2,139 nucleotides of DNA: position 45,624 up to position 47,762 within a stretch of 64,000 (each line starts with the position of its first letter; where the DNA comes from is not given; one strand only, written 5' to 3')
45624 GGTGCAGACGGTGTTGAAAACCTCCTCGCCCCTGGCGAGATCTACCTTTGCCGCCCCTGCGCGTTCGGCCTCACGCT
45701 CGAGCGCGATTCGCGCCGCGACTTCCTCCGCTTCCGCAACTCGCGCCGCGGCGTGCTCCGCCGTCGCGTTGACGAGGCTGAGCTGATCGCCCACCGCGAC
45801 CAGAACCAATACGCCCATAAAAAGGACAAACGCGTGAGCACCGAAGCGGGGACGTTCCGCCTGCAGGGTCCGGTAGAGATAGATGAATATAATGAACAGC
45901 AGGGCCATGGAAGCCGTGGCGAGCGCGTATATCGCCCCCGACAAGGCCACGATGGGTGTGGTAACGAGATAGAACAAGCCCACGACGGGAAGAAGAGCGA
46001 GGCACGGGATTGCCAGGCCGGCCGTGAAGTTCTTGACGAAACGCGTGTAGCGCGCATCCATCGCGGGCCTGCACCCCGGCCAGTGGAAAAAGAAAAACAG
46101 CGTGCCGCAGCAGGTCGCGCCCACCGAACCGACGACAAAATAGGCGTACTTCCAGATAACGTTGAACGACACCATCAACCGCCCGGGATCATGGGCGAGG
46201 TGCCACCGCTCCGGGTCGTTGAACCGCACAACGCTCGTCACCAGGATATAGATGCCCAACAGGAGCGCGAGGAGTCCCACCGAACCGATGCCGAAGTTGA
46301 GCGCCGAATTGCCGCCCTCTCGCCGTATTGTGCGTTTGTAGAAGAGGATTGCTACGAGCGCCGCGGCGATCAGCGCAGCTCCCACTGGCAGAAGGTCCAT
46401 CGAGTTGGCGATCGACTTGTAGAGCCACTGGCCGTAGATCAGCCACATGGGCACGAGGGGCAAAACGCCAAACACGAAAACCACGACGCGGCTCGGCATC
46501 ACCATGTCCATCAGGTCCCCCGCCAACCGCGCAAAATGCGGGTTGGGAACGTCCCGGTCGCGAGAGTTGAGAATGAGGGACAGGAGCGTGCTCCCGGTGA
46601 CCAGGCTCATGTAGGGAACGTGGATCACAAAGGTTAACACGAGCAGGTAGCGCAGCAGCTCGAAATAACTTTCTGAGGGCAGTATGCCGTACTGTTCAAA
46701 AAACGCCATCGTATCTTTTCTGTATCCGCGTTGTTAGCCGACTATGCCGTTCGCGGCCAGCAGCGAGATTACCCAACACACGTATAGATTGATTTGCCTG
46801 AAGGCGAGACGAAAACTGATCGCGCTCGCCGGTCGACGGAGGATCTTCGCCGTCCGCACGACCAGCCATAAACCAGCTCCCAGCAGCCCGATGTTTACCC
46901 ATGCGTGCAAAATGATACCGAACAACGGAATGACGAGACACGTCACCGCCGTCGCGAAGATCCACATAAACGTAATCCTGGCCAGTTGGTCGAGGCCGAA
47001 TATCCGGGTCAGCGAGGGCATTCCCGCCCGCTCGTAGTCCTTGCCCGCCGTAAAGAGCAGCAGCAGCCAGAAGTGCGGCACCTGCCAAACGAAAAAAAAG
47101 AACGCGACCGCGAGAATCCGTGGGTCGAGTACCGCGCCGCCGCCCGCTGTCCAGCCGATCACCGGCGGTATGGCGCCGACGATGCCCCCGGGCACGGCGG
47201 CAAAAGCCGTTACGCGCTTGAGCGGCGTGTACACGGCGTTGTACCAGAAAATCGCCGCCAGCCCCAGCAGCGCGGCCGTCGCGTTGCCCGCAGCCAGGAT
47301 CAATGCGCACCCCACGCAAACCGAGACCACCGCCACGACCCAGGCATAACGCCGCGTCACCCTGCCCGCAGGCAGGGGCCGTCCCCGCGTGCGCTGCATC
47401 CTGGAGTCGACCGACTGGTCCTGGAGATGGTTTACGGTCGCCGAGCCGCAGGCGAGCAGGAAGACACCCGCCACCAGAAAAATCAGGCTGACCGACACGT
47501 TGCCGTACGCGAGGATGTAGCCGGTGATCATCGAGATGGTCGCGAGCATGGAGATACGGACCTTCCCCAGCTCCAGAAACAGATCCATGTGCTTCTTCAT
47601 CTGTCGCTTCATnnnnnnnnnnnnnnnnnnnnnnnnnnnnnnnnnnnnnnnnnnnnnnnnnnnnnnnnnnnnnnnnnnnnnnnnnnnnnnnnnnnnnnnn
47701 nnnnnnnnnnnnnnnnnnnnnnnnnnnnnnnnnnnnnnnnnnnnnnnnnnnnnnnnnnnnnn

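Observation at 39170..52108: Alternative complex III without actE in its usual slot, contiguous with a caa3 oxidase operon and a novel membrane-anchored monoheme cytochrome c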

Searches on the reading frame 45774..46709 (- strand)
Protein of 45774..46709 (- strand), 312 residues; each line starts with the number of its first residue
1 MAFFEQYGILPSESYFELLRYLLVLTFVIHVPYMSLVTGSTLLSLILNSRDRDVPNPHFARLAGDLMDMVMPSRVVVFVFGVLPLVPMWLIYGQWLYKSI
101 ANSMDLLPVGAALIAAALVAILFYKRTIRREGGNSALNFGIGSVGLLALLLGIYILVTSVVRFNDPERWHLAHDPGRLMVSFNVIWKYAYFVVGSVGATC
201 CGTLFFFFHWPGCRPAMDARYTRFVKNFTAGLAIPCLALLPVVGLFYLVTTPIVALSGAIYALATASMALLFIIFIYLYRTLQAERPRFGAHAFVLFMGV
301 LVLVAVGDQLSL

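Call 36: search_protein_representatives(alignment_id=A2)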
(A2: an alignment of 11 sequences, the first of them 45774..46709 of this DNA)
Query: 11 sequences, 312 profile positions. Proteins with E-value up to 0.001 (for the whole library): 748; up to 1e-10: 439; up to 1e-30: 185. The best 150 are listed.
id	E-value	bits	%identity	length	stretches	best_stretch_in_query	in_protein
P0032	1.0e-123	428.9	-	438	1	1-311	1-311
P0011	1.1e-108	379.5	-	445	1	4-312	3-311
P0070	4.8e-108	377.4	-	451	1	1-311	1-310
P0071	1.3e-98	346.4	-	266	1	1-235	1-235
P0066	4.4e-87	308.6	-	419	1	1-312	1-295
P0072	2.7e-80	286.3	-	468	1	1-289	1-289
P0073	3.4e-75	269.5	-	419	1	1-308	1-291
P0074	1.2e-74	267.7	-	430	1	1-308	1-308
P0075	1.1e-70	254.7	-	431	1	1-311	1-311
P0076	2.6e-69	250.2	-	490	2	1-216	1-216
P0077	6.4e-68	245.6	-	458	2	1-289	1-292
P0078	7.5e-67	242.1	-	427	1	1-308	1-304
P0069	6.6e-66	239.0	-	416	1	2-282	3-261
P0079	1.2e-65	238.2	-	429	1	1-311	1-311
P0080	2.0e-65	237.4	-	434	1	1-310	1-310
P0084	1.2e-63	231.6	-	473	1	1-309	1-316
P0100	3.8e-56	207.0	-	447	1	1-301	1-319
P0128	1.3e-46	175.6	-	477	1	7-298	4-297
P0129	1.5e-46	175.4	-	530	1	2-308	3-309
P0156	1.4e-42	162.4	-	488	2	1-129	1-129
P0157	2.8e-42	161.4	-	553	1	5-311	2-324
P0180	2.6e-39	151.7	-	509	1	1-309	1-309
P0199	5.2e-36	140.8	-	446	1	1-311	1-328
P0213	8.3e-35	136.8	-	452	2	1-129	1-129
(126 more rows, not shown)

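Call 37: list_cluster_members(proteins=[P0072, P0074, P0076, P0084, P0100, P0129, P0157, P0180, P0199, P0213])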
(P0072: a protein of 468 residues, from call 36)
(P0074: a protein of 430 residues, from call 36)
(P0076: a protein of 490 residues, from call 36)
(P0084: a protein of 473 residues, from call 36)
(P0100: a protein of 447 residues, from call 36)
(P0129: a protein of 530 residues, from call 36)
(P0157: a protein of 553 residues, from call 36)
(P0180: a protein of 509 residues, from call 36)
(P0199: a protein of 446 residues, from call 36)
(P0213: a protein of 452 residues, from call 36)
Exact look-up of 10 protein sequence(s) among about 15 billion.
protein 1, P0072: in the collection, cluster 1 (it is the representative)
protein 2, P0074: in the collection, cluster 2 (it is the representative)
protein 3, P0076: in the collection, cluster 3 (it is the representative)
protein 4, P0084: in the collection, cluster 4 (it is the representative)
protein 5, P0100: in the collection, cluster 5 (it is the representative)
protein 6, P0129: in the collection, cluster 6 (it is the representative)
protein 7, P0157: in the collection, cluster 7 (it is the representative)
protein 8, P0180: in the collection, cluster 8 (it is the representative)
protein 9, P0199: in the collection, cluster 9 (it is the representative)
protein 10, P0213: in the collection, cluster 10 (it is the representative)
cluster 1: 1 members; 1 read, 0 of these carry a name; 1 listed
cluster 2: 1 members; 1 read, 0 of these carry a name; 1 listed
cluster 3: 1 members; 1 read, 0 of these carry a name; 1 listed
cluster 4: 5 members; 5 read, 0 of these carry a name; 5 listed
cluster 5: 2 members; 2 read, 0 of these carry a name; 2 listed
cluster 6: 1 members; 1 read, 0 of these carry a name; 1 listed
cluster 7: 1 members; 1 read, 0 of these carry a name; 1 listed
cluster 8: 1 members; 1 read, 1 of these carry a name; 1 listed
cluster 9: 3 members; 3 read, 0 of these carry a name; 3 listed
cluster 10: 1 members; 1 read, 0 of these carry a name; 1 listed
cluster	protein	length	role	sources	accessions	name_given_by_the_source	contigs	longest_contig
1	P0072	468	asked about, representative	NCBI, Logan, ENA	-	-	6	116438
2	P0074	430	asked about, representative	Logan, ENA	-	-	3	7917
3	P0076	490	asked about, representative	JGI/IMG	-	-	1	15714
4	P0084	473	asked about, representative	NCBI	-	-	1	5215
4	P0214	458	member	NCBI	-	-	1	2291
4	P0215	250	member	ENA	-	-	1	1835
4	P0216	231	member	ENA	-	-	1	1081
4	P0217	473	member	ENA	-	-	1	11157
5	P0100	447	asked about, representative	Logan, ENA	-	-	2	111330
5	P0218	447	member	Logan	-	-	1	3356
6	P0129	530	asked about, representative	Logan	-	-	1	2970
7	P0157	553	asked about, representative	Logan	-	-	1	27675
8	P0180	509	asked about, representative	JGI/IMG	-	cytochrome c2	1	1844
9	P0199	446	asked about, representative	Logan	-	-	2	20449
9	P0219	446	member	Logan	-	-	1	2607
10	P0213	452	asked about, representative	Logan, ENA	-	-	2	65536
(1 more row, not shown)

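Call 38: find_encoding_contigs(protein=P0213, flank=10000, max_places=1)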
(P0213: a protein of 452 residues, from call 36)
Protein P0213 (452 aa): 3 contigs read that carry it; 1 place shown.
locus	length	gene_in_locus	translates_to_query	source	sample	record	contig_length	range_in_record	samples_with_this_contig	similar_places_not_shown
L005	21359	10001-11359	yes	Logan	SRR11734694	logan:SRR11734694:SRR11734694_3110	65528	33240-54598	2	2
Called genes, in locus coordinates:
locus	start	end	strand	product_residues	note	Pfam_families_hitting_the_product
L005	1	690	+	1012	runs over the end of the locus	PF04879:Molybdop_Fe4S4, PF13183:Fer4_8 (faint), PF13237:Fer4_10 (faint), PF12838:Fer4_7 (weak), PF13247:Fer4_11 (weak), PF12838:Fer4_7 (weak)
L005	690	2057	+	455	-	PF03916:NrfD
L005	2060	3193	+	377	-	PF11821:ActD, PF13442:Cytochrome_CBB3, PF00034:Cytochrom_C (weak)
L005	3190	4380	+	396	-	-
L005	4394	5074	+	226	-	PF00034:Cytochrom_C, PF13442:Cytochrome_CBB3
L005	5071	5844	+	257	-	PF02630:SCO1-SenC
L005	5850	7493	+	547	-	PF00115:COX1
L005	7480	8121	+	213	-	PF00510:COX3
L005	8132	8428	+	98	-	PF03626:COX4_pro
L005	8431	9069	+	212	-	PF02790:COX2_TM (weak), PF00116:COX2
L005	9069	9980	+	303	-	PF01040:UbiA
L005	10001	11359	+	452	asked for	PF00034:Cytochrom_C (weak), PF13442:Cytochrome_CBB3 (weak)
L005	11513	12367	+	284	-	PF17827:PrmC_N, PF07669:Eco57I, PF05971:Methyltransf_10, PF05175:MTS, PF06325:PrmA, PF13847:Methyltransf_31, PF08242:Methyltransf_12, PF13649:Methyltransf_25, +6 more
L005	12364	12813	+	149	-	PF02580:Tyr_Deacylase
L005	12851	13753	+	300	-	PF01663:Phosphodiest (weak), PF01676:Metalloenzyme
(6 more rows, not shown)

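Call 39: find_encoding_contigs(protein=P0100, flank=10000, max_places=1)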
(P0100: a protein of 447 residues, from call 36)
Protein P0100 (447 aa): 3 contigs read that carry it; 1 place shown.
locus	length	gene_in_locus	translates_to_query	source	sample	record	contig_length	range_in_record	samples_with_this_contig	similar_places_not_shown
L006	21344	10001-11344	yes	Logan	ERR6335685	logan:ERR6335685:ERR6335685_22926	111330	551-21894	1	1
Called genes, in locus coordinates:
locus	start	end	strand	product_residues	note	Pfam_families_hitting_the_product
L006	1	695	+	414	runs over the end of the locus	?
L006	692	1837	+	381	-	PF07228:SpoIIE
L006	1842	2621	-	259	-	PF01784:DUF34_NIF3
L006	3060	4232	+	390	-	-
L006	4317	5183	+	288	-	PF02630:SCO1-SenC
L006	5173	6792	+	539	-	PF00115:COX1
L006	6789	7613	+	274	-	PF00510:COX3 (weak)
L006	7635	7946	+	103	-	PF03626:COX4_pro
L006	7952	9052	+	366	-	PF02790:COX2_TM (weak), PF00116:COX2, PF00034:Cytochrom_C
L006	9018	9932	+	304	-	PF01040:UbiA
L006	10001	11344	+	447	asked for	PF13442:Cytochrome_CBB3 (weak), PF00034:Cytochrom_C (faint)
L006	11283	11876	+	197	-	PF02085:Cytochrom_CIII (weak), PF14537:Cytochrom_c3_2 (faint), PF14522:Cytochrome_C7 (weak)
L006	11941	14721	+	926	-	PF04879:Molybdop_Fe4S4, PF13187:Fer4_9 (faint), PF00384:Molybdopterin, PF12838:Fer4_7 (weak), PF13247:Fer4_11 (weak)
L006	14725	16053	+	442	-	PF03916:NrfD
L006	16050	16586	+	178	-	PF11821:ActD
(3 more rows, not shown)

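Call 52: search_solved_structures(query=A2, max_evalue=10, show_alignments=2)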
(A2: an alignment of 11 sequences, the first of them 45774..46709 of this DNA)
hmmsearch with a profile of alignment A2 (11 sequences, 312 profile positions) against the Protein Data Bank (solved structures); distinct sequences matched with E-value up to 10: 1.
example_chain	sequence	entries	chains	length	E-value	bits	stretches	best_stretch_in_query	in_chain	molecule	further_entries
9fqr_Xs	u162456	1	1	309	1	11.7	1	188-227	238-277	Serine/threonine/tyrosine interacting like 1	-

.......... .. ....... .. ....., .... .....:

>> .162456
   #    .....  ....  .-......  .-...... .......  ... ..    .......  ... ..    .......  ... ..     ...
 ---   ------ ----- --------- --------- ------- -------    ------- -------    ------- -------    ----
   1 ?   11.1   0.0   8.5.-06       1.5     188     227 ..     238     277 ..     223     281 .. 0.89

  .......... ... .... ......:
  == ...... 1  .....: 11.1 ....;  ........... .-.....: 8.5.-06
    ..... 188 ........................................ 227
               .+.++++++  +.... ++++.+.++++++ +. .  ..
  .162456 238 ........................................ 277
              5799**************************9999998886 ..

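Call 53: search_protein_families(library=pfam, alignment_id=A2, max_evalue=10)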
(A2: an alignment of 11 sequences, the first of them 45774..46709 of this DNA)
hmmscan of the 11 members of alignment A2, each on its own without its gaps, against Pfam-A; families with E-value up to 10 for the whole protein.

A. member 1, window:45774-46709:- (312 aa): 4 families
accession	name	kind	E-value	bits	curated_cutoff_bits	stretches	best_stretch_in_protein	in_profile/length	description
PF11688.13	DUF3285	-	0.041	14.3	25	1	130-156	16-42/44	Protein of unknown function (DUF3285)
PF17591.7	UL41A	-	0.094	13.3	29.7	1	124-158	4-38/78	Herpesvirus UL41A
PF14126.11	DUF4293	-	0.5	11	27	1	260-305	60-105/153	Domain of unknown function (DUF4293)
PF09534.15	Trp_oprn_chp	-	3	8.1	29.6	1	111-223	49-152/180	Tryptophan-associated transmembrane protein (Trp_oprn_chp)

B. families by the number of members that match (of 11 scanned): 19 families
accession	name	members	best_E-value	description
PF09534.15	Trp_oprn_chp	2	0.34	Tryptophan-associated transmembrane protein (Trp_oprn_chp)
PF05745.16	CRPA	1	0.03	Chlamydia 15 kDa cysteine-rich outer membrane protein (CRPA)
PF11688.13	DUF3285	1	0.041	Protein of unknown function (DUF3285)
PF13812.12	PPR_3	1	0.05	Pentatricopeptide repeat domain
PF17591.7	UL41A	1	0.094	Herpesvirus UL41A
PF05568.16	ASFV_J13L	1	0.12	African swine fever virus J13L protein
PF17582.7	UL20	1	0.28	Cytomegalovirus UL20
PF20952.2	Flu_PB2_7th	1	0.33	Influenza RNA polymerase PB2 C-terminal domain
PF17247.7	DUF5316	1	0.45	Family of unknown function (DUF5316)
PF09788.14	Tmemb_55A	1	0.49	Transmembrane protein 55A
PF14126.11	DUF4293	1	0.5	Domain of unknown function (DUF4293)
PF17410.7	Stevor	1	0.57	Subtelomeric Variable Open Reading frame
PF05356.16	Phage_Coat_B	1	0.82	Inovirus Coat protein B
PF17382.7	Ycf70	1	0.95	Uncharacterized Ycf70-like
PF19606.4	DUF6111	1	1.5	Family of unknown function (DUF6111)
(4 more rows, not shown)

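Call 63: search_protein_families(library=pfam, proteins=[P0157, P0129, P0180, P0076, P0128, P0156], max_evalue=0.01)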
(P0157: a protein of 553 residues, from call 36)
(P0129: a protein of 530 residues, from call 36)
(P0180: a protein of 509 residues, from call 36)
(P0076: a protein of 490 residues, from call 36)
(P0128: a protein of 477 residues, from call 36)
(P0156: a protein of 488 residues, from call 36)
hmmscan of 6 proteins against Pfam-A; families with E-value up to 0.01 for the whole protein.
P0157 (553 aa): 2 families
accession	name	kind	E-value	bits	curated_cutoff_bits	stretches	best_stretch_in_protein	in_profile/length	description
PF13442.11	Cytochrome_CBB3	-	5.5e-05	23.9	27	1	359-433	3-68/68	Cytochrome C oxidase, cbb3-type, subunit III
PF00034.26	Cytochrom_C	-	0.0011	20.6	21.3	1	360-434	2-87/90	Cytochrome c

P0129 (530 aa): 2 families
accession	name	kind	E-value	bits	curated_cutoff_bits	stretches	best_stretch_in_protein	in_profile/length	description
PF00034.26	Cytochrom_C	-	2.5e-10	42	21.3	1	435-529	1-90/90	Cytochrome c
PF13442.11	Cytochrome_CBB3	-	3.4e-06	27.7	27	1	435-525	3-68/68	Cytochrome C oxidase, cbb3-type, subunit III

P0180 (509 aa): 2 families
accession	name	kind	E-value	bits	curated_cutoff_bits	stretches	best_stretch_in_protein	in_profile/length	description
PF00034.26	Cytochrom_C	-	2.6e-09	38.7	21.3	1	416-508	2-89/90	Cytochrome c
PF13442.11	Cytochrome_CBB3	-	0.00033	21.4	27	1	414-505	2-68/68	Cytochrome C oxidase, cbb3-type, subunit III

P0076 (490 aa): 2 families
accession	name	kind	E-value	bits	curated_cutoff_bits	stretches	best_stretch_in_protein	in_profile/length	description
PF13442.11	Cytochrome_CBB3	-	0.00033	21.4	27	1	406-479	4-68/68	Cytochrome C oxidase, cbb3-type, subunit III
PF00034.26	Cytochrom_C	-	0.00041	22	21.3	1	406-481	2-88/90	Cytochrome c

P0128 (477 aa): 3 families
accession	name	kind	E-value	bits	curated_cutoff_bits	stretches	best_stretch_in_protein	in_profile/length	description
PF00034.26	Cytochrom_C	-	1.1e-07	33.5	21.3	1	387-476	5-90/90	Cytochrome c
PF13442.11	Cytochrome_CBB3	-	2.5e-05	24.9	27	1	387-472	7-68/68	Cytochrome C oxidase, cbb3-type, subunit III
PF22571.1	LiaI-LiaF-TM_PspC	-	0.0054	16.9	27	1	15-122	26-135/142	PspC transmembrane region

P0156 (488 aa): 2 families
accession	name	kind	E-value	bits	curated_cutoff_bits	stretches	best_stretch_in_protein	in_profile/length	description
PF00034.26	Cytochrom_C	-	0.00081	21.1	21.3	1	409-482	4-88/90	Cytochrome c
PF13442.11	Cytochrome_CBB3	-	0.0019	18.9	27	1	408-480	5-68/68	Cytochrome C oxidase, cbb3-type, subunit III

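Call 88: predict_structure(alignment_id=A2)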
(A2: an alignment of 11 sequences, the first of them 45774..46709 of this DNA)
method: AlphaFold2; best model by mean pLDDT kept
length: 312 residues; sequences in the alignment: 11
mean_pLDDT: 85.6   pTM: 0.87
mean pLDDT of the five models: 85.6, 84.0, 83.7, 82.6, 82.5
residues with pLDDT >= 90: 154; 70-90: 118; 50-70: 37; < 50: 3
segments of 3 or more residues with pLDDT < 50: 2-4
pLDDT, mean of each block of 10 residues (from residue 1): 52 78 90 96 94 86 93 94 90 74 78 95 92 83 96 90 73 68 89 96 89 69 92 94 88 75 89 94 84 93 80 61
secondary structure, 60 per line:
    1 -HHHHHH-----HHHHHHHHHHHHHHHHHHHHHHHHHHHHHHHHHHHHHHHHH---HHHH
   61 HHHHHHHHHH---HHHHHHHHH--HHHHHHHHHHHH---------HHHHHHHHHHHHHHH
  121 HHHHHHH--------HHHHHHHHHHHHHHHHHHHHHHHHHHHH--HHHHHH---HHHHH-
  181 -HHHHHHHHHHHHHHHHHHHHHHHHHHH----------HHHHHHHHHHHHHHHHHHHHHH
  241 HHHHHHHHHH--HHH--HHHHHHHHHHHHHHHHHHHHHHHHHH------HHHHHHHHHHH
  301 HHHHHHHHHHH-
elements in order: H2-7 H13-53 H57-70 H74-82 H85-96 H106-127 H136-163 H166-171 H175-179 H182-208 H219-250 H258-283 H290-311

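Call 90: fold_search(model_id=the predicted structure, library=pdb)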
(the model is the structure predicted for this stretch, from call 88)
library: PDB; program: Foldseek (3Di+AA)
matches with E <= 10: 438; with E <= 0.001: 1
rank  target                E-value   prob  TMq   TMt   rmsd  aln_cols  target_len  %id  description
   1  7d5i_A                2.7e-04  1.00  0.65  0.48   6.0       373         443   14  Structure of Mycobacterium smegmatis bd complex in the apo-form. (released 2021-06-23)
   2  9r2g_A                1.4e-03  1.00  0.57  0.49   6.3       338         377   13  Cytochrome bd II oxidase qOR-2 type from Mycobacterium smegmatis (released 2026-03-04)
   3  9fka_A                2.1e-03  1.00  0.62  0.45   6.9       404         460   11  Cryo-EM structure of the reduced cytochrome bd oxidase from M. tuberculosis (released 2025-02-12)
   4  8b4o_A                2.7e-03  1.00  0.57  0.42   7.5       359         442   13  Cryo-EM structure of cytochrome bd oxidase from C. glutamicum (released 2022-12-28)
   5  7oy2_C                4.7e-03  1.00  0.58  0.41  18.8       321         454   12  High resolution structure of cytochrome bd-II oxidase from E. coli (released 2021-12-15)
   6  7nkz_A                6.3e-03  1.00  0.61  0.45   6.2       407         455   10  Cryo-EM structure of the cytochrome bd oxidase from M. tuberculosis at 2.5 A resolution (released 2021-09-22)
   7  6rx4_A                7.8e-03  1.00  0.60  0.41  19.0       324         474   13  THE STRUCTURE OF BD OXIDASE FROM ESCHERICHIA COLI (released 2019-11-20)
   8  6rko_A                8.4e-03  1.00  0.64  0.47   8.3       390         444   10  Cryo-EM structure of the E. coli cytochrome bd-I oxidase at 2.68 A resolution (released 2019-10-16)
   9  6rko_B                1.2e-02  1.00  0.46  0.40   8.7       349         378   12  Cryo-EM structure of the E. coli cytochrome bd-I oxidase at 2.68 A resolution (released 2019-10-16)
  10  7d5i_B                1.8e-02  1.00  0.58  0.53   5.8       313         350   12  Structure of Mycobacterium smegmatis bd complex in the apo-form. (released 2021-06-23)
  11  7nkz_B                2.0e-02  1.00  0.61  0.57   4.8       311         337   10  Cryo-EM structure of the cytochrome bd oxidase from M. tuberculosis at 2.5 A resolution (released 2021-09-22)
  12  5doq_A                2.9e-02  1.00  0.66  0.50   5.7       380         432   12  The structure of bd oxidase from Geobacillus thermodenitrificans (released 2016-05-04)
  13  7ose_A                3.1e-02  1.00  0.56  0.36   4.5       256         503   11  cytochrome bd-II type oxidase with bound aurachin D (released 2021-11-17)
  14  9fka_B                3.3e-02  1.00  0.59  0.55   4.6       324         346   10  Cryo-EM structure of the reduced cytochrome bd oxidase from M. tuberculosis (released 2025-02-12)
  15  7ose_B                5.3e-02  1.00  0.51  0.44   7.0       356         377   11  cytochrome bd-II type oxidase with bound aurachin D (released 2021-11-17)
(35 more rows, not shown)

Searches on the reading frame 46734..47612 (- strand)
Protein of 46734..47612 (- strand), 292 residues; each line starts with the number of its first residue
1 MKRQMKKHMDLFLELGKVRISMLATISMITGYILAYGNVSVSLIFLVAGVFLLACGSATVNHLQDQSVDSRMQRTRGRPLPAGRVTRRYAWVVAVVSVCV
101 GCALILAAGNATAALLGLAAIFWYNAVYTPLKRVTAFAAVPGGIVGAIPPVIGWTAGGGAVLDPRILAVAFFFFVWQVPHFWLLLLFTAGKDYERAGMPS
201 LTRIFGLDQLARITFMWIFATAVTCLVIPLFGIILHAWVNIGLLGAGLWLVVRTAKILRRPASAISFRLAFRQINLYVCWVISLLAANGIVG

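Call 3: search_protein_families(library=pfam, proteins=[window:46734-47612:-], max_evalue=0.01)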
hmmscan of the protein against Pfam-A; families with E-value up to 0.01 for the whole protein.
window:46734-47612:- (292 aa): 1 family
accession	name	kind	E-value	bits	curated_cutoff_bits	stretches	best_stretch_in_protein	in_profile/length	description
PF01040.23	UbiA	-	4.1e-44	151.2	34.2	1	26-269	3-244/250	UbiA prenyltransferase family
